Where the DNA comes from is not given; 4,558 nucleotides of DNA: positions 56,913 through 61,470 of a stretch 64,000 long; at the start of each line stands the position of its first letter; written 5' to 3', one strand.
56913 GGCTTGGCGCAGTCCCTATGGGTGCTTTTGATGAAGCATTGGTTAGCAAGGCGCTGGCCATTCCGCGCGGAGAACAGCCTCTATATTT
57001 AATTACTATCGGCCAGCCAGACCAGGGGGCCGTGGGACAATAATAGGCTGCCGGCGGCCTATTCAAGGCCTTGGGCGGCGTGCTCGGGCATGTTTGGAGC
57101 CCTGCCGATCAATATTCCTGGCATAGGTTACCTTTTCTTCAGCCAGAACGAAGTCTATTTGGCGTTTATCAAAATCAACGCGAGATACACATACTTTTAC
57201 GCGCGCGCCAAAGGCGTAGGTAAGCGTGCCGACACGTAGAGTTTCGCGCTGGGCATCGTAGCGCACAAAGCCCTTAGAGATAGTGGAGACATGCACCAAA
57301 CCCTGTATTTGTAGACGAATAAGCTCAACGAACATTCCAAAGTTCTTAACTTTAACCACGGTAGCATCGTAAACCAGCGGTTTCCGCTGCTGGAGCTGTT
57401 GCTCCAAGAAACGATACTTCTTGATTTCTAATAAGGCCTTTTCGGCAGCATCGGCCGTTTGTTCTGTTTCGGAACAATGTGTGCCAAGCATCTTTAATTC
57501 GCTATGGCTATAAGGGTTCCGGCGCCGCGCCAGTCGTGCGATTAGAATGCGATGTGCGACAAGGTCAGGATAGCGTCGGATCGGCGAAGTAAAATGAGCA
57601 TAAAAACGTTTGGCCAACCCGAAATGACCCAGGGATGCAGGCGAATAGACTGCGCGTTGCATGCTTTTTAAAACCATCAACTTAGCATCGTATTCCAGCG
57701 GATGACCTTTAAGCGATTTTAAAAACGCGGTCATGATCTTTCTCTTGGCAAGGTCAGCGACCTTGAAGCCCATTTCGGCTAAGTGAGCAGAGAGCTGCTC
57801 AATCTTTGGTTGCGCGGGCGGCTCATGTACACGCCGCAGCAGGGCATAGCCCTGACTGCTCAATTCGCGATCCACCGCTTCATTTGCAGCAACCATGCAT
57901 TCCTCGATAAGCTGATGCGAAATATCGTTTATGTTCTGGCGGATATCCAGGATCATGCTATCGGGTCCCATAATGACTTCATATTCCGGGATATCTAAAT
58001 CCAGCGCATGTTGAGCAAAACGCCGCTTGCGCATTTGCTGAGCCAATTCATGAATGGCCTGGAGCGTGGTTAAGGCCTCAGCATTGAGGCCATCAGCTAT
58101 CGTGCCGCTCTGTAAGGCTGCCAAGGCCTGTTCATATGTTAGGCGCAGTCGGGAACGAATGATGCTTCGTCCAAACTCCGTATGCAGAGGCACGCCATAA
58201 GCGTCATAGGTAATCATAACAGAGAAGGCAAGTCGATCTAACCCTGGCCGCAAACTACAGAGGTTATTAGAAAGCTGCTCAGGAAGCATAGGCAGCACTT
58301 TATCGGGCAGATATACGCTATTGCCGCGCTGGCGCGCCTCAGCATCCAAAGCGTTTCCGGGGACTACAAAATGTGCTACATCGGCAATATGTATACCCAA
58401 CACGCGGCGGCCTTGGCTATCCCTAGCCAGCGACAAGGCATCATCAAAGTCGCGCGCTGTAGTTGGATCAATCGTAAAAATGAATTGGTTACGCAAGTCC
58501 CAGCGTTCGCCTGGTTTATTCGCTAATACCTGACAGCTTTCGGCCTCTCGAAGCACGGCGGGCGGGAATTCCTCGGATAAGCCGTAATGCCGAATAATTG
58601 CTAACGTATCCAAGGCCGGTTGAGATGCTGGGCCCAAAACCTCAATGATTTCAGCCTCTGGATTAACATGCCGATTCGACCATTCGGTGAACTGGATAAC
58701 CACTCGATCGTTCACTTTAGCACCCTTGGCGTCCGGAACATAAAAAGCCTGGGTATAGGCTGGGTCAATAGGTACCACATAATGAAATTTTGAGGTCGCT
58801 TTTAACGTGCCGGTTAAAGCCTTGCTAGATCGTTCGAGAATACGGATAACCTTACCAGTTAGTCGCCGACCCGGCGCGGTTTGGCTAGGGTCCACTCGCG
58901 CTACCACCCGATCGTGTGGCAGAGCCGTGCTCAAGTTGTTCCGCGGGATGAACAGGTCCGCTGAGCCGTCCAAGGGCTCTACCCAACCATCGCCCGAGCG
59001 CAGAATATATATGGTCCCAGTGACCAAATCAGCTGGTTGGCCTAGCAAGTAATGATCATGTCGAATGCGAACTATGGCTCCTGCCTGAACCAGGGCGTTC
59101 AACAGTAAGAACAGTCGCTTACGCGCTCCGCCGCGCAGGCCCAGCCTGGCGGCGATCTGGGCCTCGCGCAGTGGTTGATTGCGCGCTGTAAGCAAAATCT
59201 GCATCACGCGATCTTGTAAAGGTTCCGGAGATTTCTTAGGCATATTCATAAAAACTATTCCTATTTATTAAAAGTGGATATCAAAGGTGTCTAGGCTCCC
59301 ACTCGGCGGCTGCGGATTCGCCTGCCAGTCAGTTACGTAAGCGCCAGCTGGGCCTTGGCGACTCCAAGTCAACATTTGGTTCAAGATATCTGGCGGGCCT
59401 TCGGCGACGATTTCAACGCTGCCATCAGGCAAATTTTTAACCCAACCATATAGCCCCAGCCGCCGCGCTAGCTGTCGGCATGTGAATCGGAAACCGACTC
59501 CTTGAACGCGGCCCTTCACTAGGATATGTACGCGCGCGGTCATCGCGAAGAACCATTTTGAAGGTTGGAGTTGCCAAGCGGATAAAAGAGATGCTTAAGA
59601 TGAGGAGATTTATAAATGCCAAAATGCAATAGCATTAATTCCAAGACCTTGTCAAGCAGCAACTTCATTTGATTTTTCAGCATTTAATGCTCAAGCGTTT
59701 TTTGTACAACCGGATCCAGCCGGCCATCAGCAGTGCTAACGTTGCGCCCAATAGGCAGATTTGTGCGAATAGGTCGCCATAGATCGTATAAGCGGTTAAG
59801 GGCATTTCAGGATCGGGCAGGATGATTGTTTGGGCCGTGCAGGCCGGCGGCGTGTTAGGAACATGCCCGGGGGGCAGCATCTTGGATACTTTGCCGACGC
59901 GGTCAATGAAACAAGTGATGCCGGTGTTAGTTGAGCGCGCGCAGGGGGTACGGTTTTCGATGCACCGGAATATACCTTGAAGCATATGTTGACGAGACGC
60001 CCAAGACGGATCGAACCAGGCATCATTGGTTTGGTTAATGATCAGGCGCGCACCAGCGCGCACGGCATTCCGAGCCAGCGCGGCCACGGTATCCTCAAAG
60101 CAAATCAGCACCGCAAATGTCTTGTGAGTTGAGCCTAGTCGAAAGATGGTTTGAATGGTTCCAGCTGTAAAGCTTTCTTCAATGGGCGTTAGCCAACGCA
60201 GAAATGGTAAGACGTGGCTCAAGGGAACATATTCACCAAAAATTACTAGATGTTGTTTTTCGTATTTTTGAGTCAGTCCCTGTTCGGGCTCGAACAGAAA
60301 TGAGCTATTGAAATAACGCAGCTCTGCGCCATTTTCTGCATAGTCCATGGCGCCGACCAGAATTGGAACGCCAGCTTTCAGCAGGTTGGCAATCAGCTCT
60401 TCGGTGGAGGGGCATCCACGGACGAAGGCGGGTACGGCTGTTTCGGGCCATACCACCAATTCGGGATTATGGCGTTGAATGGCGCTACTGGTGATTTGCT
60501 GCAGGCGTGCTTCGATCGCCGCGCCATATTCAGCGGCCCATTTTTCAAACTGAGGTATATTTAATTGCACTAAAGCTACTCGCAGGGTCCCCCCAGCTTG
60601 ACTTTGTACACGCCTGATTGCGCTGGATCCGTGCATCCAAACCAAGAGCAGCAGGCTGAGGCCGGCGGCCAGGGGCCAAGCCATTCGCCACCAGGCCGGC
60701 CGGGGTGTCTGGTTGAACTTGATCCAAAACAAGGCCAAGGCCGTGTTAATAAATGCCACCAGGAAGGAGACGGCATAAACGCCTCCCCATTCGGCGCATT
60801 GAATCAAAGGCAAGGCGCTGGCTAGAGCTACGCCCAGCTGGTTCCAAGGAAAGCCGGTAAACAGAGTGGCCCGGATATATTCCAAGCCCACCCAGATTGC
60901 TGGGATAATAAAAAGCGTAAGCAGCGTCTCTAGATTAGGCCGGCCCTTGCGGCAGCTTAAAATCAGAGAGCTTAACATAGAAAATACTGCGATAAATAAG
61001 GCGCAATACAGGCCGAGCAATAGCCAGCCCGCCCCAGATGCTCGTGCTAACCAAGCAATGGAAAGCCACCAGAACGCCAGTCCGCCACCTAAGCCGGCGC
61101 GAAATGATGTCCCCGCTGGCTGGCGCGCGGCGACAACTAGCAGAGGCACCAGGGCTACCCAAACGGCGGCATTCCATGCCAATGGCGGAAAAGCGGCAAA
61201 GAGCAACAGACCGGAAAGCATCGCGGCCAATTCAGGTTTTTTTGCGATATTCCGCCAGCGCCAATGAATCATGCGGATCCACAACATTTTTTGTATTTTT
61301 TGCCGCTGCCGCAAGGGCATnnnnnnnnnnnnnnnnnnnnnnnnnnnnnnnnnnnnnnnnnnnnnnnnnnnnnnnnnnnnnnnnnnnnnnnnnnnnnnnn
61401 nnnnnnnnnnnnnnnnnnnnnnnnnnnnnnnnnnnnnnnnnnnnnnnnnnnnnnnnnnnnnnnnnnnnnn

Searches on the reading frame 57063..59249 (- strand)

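Call 103: search_protein_families(library=pfam, proteins=[window:57063-59249:-], max_evalue=0.00001)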
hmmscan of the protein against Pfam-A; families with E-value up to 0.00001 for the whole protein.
window:57063-59249:- (728 aa): 4 families
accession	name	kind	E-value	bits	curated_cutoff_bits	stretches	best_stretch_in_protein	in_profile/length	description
PF00773.25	RNB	-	1.2e-99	334.2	29.3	1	249-573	1-324/326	RNB domain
PF17876.7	CSD2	-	1.5e-22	79.9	26.2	1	157-229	1-74/74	Cold shock domain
PF00575.29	S1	-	9.8e-10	39.1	22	1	626-700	7-71/74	S1 RNA binding domain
PF08206.17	OB_RNB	-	2.2e-09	37.3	24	1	78-137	1-58/58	Ribonuclease B OB domain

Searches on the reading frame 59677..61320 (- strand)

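Call 103: search_protein_families(library=pfam, proteins=[window:59677-61320:-], max_evalue=0.00001)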
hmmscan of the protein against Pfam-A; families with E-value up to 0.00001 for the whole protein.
window:59677-61320:- (547 aa): 2 families
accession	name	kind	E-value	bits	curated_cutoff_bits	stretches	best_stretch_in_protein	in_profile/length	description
PF20154.4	LNT_N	-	1.4e-31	110.3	27.1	1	36-193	1-158/159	Apolipoprotein N-acyltransferase N-terminal domain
PF00795.27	CN_hydrolase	-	2.8e-20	73.2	23.2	1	247-482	1-234/256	Carbon-nitrogen hydrolase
